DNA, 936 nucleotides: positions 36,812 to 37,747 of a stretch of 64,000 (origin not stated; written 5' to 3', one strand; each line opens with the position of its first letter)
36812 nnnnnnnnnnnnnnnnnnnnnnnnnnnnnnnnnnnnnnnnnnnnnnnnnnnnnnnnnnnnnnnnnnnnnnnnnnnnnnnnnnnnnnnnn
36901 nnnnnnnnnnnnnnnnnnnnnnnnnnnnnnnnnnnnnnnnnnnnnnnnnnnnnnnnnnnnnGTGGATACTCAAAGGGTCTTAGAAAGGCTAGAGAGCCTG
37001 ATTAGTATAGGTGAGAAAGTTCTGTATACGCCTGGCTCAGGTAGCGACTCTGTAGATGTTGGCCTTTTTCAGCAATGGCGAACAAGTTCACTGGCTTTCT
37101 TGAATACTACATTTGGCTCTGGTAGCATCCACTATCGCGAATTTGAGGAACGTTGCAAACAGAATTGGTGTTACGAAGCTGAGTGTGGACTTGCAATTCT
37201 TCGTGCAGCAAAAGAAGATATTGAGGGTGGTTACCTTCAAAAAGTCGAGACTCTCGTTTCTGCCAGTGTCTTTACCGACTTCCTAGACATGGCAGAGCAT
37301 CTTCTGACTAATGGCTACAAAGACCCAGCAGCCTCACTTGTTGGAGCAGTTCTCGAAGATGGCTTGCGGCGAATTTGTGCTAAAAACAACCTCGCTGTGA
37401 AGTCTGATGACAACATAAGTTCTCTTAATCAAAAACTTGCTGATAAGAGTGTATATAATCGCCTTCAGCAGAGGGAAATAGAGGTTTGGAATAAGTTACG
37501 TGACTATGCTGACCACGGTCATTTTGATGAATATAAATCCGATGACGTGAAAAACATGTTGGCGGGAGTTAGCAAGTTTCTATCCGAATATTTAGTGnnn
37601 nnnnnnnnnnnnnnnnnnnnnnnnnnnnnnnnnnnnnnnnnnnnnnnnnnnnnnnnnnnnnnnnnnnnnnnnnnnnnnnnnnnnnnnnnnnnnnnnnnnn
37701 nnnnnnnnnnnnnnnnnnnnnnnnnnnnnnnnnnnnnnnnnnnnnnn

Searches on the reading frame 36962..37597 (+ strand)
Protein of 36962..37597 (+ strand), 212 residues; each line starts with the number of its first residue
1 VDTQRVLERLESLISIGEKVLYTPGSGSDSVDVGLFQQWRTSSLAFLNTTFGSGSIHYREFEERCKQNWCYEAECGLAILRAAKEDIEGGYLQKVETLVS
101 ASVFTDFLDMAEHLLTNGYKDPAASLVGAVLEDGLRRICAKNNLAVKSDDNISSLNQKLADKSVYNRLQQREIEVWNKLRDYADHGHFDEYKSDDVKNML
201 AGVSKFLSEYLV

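Call 57: search_protein_families(library=pfam, proteins=[window:36962-37597:+], max_evalue=0.01)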
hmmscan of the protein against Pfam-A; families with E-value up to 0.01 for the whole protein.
window:36962-37597:+ (212 aa): 1 family
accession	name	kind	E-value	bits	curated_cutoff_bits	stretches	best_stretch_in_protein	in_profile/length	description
PF05168.19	HEPN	-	0.00074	20.1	22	1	106-208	10-112/117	HEPN domain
